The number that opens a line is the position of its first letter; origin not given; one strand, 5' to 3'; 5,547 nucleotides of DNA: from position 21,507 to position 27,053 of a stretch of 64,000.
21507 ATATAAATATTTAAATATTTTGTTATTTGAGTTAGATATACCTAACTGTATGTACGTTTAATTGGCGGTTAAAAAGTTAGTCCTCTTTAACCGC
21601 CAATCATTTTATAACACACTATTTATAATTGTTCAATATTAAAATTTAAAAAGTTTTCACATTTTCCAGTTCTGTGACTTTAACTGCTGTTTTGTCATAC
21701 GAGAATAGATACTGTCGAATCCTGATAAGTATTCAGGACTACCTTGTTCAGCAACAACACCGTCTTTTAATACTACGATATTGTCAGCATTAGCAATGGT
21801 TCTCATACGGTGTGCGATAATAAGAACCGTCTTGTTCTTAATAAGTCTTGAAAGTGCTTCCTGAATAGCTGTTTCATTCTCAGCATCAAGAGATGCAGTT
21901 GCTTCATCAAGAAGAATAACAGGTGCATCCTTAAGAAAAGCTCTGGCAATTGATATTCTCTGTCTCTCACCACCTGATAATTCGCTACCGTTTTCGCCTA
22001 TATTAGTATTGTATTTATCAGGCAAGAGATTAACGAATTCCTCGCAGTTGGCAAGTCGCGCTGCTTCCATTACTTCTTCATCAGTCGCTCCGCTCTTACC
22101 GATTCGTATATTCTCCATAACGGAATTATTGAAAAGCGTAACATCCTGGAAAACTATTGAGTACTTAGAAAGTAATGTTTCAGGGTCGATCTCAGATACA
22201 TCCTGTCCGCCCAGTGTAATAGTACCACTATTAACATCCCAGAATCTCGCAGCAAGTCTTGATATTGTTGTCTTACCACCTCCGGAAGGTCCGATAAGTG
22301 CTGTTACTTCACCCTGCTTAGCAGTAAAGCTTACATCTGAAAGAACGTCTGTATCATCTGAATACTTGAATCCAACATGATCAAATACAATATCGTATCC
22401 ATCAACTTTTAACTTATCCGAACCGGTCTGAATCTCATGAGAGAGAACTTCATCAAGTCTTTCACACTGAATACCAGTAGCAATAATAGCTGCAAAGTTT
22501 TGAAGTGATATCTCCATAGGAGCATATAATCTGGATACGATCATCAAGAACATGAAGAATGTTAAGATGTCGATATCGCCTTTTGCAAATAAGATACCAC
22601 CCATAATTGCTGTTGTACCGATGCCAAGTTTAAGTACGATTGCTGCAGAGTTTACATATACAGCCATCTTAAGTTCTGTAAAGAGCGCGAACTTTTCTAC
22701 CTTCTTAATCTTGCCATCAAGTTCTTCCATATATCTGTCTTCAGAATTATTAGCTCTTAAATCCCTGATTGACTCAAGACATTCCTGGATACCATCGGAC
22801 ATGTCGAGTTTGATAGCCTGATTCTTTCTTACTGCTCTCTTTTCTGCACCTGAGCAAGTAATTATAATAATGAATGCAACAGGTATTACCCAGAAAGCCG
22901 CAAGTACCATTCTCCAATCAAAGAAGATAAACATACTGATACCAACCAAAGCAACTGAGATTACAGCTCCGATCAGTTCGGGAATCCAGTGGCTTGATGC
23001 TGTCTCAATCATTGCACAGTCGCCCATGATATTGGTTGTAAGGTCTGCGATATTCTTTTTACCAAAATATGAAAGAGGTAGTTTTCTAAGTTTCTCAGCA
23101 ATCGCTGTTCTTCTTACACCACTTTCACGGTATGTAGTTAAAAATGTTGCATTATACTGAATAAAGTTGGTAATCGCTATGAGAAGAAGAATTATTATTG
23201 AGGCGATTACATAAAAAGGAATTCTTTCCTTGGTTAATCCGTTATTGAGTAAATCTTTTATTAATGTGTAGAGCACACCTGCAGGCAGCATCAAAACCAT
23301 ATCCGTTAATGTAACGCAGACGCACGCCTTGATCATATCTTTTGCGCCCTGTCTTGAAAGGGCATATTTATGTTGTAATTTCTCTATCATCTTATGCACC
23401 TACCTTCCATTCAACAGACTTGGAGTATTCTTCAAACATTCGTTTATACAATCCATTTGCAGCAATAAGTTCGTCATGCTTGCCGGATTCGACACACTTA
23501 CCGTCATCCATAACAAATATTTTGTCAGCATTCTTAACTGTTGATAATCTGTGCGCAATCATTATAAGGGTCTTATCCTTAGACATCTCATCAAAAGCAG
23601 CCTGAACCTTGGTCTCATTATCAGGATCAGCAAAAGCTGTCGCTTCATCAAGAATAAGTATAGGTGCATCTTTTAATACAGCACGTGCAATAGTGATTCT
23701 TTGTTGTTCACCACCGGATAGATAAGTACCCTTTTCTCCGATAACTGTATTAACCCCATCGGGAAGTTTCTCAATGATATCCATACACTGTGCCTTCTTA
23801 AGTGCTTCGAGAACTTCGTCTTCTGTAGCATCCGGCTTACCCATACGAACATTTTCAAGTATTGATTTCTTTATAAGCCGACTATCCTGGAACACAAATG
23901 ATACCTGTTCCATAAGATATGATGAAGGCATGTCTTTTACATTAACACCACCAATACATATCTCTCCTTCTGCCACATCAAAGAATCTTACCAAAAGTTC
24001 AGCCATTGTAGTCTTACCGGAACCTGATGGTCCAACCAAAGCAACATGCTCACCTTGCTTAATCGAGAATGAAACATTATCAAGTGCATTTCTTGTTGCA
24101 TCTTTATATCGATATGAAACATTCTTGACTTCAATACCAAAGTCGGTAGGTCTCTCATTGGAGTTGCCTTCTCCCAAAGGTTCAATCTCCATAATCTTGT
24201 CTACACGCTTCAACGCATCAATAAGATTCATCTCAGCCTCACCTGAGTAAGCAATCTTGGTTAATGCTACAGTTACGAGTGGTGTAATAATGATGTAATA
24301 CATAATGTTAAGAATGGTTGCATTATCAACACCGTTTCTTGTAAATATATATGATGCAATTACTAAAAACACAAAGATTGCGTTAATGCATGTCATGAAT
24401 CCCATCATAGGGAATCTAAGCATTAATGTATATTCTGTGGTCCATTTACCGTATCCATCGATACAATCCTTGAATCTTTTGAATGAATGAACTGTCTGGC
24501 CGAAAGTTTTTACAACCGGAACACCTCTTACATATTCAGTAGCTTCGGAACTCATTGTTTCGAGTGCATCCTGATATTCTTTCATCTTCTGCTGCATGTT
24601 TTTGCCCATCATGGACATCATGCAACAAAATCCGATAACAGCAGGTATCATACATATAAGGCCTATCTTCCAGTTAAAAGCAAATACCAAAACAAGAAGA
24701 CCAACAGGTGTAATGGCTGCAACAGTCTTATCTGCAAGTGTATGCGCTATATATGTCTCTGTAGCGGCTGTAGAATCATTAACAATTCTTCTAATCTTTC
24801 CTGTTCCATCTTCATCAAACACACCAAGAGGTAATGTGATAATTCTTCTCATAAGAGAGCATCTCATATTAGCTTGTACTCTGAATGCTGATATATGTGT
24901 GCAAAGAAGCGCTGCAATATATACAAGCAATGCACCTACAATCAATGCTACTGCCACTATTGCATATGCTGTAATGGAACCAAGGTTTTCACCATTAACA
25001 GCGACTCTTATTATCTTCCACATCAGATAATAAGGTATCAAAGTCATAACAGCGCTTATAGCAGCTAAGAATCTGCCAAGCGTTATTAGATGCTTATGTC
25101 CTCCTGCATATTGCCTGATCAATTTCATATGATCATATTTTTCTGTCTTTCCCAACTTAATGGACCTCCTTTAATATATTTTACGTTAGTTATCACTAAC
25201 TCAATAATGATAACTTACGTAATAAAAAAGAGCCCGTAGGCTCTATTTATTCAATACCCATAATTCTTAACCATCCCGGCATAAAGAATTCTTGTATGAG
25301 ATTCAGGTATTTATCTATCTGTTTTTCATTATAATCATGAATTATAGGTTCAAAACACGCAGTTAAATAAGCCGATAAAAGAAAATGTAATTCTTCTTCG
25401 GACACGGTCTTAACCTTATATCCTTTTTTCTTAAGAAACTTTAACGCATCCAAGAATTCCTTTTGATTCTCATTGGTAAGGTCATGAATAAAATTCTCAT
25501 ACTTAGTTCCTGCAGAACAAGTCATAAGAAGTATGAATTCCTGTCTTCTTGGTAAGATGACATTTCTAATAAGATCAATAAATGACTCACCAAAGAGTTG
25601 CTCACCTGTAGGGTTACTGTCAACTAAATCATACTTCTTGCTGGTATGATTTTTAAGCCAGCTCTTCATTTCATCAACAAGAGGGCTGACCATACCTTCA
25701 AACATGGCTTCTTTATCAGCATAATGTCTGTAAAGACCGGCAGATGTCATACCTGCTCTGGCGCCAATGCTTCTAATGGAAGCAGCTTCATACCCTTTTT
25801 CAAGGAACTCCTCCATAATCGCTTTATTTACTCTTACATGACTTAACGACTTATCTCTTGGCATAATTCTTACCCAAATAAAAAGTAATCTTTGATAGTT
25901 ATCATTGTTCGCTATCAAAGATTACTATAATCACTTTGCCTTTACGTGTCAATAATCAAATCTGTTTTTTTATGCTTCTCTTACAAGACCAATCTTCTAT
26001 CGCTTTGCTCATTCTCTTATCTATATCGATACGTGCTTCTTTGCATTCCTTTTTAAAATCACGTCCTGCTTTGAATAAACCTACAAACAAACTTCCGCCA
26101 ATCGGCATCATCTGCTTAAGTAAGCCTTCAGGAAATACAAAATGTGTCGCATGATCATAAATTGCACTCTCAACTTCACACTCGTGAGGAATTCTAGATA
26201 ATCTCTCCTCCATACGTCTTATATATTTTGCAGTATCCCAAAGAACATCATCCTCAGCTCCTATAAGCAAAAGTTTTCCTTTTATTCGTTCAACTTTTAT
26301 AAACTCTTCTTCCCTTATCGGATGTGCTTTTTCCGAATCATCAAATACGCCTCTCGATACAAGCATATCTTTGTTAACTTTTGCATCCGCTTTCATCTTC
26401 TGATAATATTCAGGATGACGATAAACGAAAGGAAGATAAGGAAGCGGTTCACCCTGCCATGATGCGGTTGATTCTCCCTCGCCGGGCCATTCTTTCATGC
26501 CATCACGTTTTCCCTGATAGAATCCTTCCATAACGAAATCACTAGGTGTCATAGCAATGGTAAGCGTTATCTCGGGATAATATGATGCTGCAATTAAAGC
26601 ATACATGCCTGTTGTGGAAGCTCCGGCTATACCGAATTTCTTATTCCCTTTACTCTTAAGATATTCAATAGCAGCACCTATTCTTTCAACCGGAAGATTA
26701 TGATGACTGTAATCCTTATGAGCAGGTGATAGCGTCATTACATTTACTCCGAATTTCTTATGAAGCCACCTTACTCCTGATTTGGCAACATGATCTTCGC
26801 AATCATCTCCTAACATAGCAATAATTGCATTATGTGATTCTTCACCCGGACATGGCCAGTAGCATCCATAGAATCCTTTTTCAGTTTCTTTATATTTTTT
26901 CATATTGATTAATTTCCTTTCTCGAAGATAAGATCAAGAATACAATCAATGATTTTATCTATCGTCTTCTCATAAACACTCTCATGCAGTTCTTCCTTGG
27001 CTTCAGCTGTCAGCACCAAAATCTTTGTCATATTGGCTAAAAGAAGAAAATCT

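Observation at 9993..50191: NRPS-free, multiplied equibactin/Mpt-like uptake modules with a processing-enzyme toolkit: candidate xenosiderophore capture system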

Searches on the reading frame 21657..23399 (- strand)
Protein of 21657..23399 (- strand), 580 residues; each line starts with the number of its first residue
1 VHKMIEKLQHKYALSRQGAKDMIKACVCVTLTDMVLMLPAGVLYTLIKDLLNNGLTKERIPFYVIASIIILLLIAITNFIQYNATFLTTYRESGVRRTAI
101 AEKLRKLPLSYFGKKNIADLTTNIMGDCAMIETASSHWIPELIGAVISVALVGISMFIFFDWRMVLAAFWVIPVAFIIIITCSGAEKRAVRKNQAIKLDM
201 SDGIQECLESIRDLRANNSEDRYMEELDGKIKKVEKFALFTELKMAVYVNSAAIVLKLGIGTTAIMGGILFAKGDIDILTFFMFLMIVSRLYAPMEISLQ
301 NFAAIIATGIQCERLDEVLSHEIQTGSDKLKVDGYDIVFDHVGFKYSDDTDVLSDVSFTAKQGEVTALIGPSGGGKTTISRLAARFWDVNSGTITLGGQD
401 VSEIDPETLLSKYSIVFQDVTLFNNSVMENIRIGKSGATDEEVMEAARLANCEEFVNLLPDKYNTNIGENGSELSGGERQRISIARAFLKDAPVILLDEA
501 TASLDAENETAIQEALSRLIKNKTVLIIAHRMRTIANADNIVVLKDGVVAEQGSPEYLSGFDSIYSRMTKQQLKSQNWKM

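Call 4: search_protein_families(library=pfam, proteins=[window:21657-23399:-], max_evalue=0.01)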
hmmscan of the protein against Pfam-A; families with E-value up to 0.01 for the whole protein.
window:21657-23399:- (580 aa): 4 families
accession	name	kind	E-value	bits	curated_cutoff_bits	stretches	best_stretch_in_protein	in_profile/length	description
PF00005.33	ABC_tran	-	3.2e-30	105.9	25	1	353-502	1-137/137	ABC transporter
PF00664.28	ABC_membrane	-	1.4e-16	61.5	28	1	23-294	2-273/274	ABC transporter transmembrane region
PF02463.25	SMC_N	-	1e-09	38.6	40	1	391-544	108-211/220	RecF/RecN/SMC N terminal domain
PF07728.20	AAA_5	-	0.0082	16.6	22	0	368-459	4-90/139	AAA domain (dynein-related subfamily)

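Call 22: search_protein_families(library=ncbifam, proteins=[window:21657-23399:-], max_evalue=1e-10)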
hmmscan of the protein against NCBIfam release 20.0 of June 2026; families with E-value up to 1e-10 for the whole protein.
window:21657-23399:- (580 aa): 162 families (the best 25 are shown)
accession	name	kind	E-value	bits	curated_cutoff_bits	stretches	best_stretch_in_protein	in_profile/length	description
TIGR02203.1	MsbA_lipidA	equivalog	9.4e-101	338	602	1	38-574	28-571/572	lipid A export permease/ATP-binding protein MsbA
TIGR02204.1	MsbA_rel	hypoth_equivalog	1.2e-96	324.6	780.4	1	18-572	16-575/576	ABC transporter, permease/ATP-binding protein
NF010178.0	PRK13657.1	equivalog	6e-86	289.1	733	1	40-572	38-570/588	glucan ABC transporter ATP-binding protein/ permease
NF045513.1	HepA_fam_ABC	equivalog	6.1e-86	289.2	725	1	63-554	95-591/610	heterocyst formation ABC transporter subunit HepA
TIGR02857.1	CydD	equivalog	1.3e-84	285.1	435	1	23-544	6-529/529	thiol reductant ABC exporter subunit CydD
NF008381.0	PRK11176.1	equivalog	1.1e-82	278.2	867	1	39-573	40-580/582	lipid A ABC transporter ATP-binding protein/permease MsbA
TIGR01846.1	type_I_sec_HlyB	subfamily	8.7e-80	268.9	725.55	1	97-572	215-692/694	type I secretion system permease/ATPase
TIGR03797.1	NHLM_micro_ABC2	equivalog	9.2e-78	262.4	709.4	1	20-573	124-686/686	NHLP bacteriocin export ABC transporter permease/ATPase subunit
NF052233.1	CphA_assoc_ABC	equivalog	3.6e-75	253.7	880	1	91-576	260-747/766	cyanophycin metabolism-associated ABC transporter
TIGR00958.1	3a01208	subfamily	5.7e-74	249.6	874.6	1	97-568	237-710/711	antigen peptide transporter 2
TIGR03796.1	NHLM_micro_ABC1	equivalog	3.8e-72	243.6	853.3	1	17-568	150-708/710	NHLP family bacteriocin export ABC transporter peptidase/permease/ATPase subunit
TIGR03375.1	type_I_sec_LssB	subfamily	8.1e-72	242.5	693.1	1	150-555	275-685/696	type I secretion system permease/ATPase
NF008055.0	PRK10789.1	equivalog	1.2e-67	228.7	845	1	21-573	17-573/590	SmdA family multidrug ABC transporter permease/ATP-binding protein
TIGR01192.1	chvA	subfamily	2.8e-67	227.7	585.4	1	106-568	101-566/585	glucan export ABC transporter ATP-binding protein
TIGR01193.1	bacteriocin_ABC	subfamily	3.4e-66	224.2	523.85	1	23-568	158-705/708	peptide cleavage/export ABC transporter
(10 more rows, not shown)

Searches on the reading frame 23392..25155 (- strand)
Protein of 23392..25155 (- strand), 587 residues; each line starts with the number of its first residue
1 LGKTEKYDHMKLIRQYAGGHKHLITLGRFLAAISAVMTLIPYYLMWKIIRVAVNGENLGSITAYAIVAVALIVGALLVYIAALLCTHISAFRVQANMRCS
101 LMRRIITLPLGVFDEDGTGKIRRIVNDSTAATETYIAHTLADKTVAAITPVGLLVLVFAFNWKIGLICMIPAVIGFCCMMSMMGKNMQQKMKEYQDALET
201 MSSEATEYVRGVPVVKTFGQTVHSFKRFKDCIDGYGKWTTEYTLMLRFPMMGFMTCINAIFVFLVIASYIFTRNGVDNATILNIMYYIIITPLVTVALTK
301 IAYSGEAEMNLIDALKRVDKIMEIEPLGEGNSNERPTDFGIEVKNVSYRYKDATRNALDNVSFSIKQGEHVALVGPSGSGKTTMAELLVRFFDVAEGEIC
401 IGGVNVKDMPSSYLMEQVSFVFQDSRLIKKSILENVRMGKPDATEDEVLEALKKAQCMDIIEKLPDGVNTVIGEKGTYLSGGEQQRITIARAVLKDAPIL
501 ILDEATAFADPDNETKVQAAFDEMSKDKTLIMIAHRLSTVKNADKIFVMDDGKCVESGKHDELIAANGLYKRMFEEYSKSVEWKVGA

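Call 4: search_protein_families(library=pfam, proteins=[window:23392-25155:-], max_evalue=0.01)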
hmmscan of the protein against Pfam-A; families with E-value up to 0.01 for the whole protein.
window:23392-25155:- (587 aa): 11 families
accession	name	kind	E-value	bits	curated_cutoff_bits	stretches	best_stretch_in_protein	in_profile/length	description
PF00005.33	ABC_tran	-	6.2e-32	111.5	25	1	358-507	1-137/137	ABC transporter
PF00664.28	ABC_membrane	-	1.4e-20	74.5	28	1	26-276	3-255/274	ABC transporter transmembrane region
PF02463.25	SMC_N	-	2.7e-08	33.9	40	1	371-549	27-211/220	RecF/RecN/SMC N terminal domain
PF00270.35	DEAD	-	1.2e-05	25.6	26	1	364-531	10-154/167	DEAD/DEAH box helicase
PF13401.12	AAA_22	-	0.00042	21.1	27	1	368-473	5-65/130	AAA domain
PF20720.3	nSTAND3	-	0.0023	18.1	27.2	1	359-390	8-39/155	Novel STAND NTPase 3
PF00004.35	AAA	-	0.0024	18.8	21.2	0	372-536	2-110/131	ATPase family associated with various cellular activities (AAA)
PF13238.12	AAA_18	-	0.003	18.4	29.4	1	371-412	1-34/128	AAA domain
PF13191.12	AAA_16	-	0.0039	18.1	32.6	1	365-434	19-85/167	AAA ATPase domain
PF06305.16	LapA_dom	-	0.0053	17.1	28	0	153-192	8-48/64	Lipopolysaccharide assembly protein A domain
PF07728.20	AAA_5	-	0.0057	17.1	22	0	370-421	1-49/139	AAA domain (dynein-related subfamily)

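Call 22: search_protein_families(library=ncbifam, proteins=[window:23392-25155:-], max_evalue=1e-10)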
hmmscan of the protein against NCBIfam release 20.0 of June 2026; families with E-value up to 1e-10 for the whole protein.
window:23392-25155:- (587 aa): 168 families (the best 25 are shown)
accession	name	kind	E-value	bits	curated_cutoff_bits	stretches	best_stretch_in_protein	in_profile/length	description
TIGR02203.1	MsbA_lipidA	equivalog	5.2e-109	365.3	602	1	29-573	21-565/572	lipid A export permease/ATP-binding protein MsbA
TIGR02204.1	MsbA_rel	hypoth_equivalog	1.7e-104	350.6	780.4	1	8-573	4-571/576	ABC transporter, permease/ATP-binding protein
NF010178.0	PRK13657.1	equivalog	1.3e-98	330.9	733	1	33-574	30-567/588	glucan ABC transporter ATP-binding protein/ permease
TIGR02857.1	CydD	equivalog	8.7e-93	312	435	1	24-549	5-529/529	thiol reductant ABC exporter subunit CydD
NF008381.0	PRK11176.1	equivalog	1e-92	311.4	867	1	63-574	68-576/582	lipid A ABC transporter ATP-binding protein/permease MsbA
NF045513.1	HepA_fam_ABC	equivalog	7.7e-88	295.4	725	1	65-569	99-601/610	heterocyst formation ABC transporter subunit HepA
TIGR00958.1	3a01208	subfamily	4.9e-85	286.2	874.6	1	11-573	151-710/711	antigen peptide transporter 2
NF052233.1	CphA_assoc_ABC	equivalog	2.1e-84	284.3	880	1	14-582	176-748/766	cyanophycin metabolism-associated ABC transporter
TIGR03797.1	NHLM_micro_ABC2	equivalog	4.6e-84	283.2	709.4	1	10-574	124-682/686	NHLP bacteriocin export ABC transporter permease/ATPase subunit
TIGR01846.1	type_I_sec_HlyB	subfamily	5e-82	276.3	725.55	1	38-577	155-692/694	type I secretion system permease/ATPase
NF008379.0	PRK11174.1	equivalog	8.1e-80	269.1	684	1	1-579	1-586/588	heme ABC transporter permease/ATP-binding protein CydD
TIGR01192.1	chvA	subfamily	5e-78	263.1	585.4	1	16-574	13-567/585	glucan export ABC transporter ATP-binding protein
NF008364.0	PRK11160.1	equivalog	1.6e-76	258.1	630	1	76-575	75-573/575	heme ABC transporter ATP-binding protein/permease CydC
NF008056.1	PRK10790.1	equivalog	5.7e-75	253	746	1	10-575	11-573/584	SmdB family multidrug efflux ABC transporter permease/ATP-binding protein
TIGR03796.1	NHLM_micro_ABC1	equivalog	1.6e-73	248.1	853.3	1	67-573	200-708/710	NHLP family bacteriocin export ABC transporter peptidase/permease/ATPase subunit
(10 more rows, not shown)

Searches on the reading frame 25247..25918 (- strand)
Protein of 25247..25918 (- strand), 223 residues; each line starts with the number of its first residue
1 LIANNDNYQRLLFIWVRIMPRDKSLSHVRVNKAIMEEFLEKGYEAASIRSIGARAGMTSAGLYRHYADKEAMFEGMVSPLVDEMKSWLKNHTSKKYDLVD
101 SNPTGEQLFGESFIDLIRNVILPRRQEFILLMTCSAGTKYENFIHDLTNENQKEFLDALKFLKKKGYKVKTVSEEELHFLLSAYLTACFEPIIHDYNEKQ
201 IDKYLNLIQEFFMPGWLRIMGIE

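Call 4: search_protein_families(library=pfam, proteins=[window:25247-25918:-], max_evalue=0.01)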
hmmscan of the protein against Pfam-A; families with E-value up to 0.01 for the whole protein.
window:25247-25918:- (223 aa): 2 families
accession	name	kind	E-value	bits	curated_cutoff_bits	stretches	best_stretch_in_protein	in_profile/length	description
PF00440.29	TetR_N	-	1.2e-12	47.8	24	1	33-74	4-45/47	Bacterial regulatory proteins, tetR family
PF12606.13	RELT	-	0.0086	15.6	25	0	161-176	23-38/42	Tumour necrosis factor receptor superfamily member 19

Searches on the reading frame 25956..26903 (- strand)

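Call 4: search_protein_families(library=pfam, proteins=[window:25956-26903:-], max_evalue=0.01)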
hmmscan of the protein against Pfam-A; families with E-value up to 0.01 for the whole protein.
window:25956-26903:- (315 aa): 1 family
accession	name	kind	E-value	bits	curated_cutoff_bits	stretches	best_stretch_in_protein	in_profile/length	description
PF08840.17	BAAT_C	-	8.5e-15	55.8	20.9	1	77-257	8-161/210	BAAT / Acyl-CoA thioester hydrolase C terminal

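Call 23: search_protein_families(library=ncbifam, proteins=[window:25956-26903:-], max_evalue=0.001)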
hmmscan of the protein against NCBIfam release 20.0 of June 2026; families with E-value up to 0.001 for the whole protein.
window:25956-26903:- (315 aa): 0 families
